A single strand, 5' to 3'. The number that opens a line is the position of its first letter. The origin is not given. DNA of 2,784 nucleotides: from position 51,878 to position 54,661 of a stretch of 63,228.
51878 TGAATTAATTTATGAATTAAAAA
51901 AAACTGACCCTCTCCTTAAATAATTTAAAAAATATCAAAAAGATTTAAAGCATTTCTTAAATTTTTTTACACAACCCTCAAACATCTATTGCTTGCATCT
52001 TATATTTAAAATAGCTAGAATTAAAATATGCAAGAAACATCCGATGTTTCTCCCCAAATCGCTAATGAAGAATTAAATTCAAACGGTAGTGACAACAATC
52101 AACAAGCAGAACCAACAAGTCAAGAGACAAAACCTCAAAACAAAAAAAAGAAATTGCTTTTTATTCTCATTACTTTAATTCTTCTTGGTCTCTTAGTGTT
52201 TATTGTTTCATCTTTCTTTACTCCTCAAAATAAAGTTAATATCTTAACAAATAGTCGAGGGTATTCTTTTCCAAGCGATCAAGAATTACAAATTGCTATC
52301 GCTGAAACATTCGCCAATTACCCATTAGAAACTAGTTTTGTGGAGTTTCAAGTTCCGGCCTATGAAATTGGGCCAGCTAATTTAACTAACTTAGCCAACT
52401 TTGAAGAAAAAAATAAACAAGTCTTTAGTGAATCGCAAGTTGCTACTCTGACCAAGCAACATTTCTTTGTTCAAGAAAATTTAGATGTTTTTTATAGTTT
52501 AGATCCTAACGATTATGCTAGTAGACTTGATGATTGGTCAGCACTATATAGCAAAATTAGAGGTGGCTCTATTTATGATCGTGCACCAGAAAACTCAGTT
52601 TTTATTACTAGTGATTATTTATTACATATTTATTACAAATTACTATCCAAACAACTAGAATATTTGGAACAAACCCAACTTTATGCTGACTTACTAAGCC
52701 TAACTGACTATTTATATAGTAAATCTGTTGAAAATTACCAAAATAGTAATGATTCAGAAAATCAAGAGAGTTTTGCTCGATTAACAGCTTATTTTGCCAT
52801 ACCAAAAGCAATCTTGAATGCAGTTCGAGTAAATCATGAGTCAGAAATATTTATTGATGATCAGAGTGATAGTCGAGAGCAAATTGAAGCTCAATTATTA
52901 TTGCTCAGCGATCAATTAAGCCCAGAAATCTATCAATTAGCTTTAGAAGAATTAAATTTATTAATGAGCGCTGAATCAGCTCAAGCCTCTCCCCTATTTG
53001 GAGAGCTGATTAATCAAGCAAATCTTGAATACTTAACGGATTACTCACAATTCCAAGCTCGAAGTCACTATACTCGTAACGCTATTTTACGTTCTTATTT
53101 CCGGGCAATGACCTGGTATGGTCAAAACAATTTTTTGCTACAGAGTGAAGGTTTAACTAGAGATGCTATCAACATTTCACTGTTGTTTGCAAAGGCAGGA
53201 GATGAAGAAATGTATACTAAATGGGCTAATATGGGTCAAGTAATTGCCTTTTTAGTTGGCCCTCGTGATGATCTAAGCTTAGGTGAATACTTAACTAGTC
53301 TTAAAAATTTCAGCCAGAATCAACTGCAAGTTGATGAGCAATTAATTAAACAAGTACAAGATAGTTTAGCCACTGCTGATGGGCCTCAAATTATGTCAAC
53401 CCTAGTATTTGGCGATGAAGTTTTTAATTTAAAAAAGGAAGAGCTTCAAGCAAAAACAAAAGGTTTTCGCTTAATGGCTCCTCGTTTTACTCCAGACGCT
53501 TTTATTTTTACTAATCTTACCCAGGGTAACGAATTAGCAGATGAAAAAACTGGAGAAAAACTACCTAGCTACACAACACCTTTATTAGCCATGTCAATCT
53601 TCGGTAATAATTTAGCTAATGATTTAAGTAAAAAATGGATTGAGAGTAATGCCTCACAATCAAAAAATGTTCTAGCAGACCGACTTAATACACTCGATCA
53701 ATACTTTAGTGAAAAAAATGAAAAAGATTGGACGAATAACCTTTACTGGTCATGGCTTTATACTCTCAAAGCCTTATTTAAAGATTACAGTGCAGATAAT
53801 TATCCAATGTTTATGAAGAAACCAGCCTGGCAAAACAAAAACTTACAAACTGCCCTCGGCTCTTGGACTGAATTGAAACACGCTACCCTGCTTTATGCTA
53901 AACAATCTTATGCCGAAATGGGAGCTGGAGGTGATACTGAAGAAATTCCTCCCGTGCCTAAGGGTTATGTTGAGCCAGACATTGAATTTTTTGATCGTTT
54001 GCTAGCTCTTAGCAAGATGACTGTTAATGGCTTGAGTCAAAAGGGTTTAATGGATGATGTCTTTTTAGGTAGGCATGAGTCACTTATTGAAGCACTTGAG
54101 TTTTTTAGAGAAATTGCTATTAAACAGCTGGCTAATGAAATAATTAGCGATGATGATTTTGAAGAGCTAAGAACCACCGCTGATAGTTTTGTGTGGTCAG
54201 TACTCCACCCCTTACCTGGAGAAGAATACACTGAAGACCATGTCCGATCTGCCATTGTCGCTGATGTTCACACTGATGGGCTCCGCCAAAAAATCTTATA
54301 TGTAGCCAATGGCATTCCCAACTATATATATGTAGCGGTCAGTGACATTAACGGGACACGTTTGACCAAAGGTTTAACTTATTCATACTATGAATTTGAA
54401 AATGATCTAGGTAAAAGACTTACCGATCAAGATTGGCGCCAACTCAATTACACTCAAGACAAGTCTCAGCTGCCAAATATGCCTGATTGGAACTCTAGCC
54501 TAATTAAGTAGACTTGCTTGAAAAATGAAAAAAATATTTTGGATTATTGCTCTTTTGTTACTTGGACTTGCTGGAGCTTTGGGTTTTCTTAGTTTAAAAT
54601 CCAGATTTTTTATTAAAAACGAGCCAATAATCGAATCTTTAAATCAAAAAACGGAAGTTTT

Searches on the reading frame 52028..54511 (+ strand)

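Call 54: search_protein_families(library=pfam, proteins=[window:52028-54511:+], max_evalue=0.00001)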
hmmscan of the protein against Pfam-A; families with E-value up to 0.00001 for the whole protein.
window:52028-54511:+ (827 aa): 1 family
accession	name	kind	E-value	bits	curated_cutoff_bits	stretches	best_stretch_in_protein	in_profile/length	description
PF11369.13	DUF3160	-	1.2e-142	477.1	25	1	135-821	2-631/632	Protein of unknown function (DUF3160)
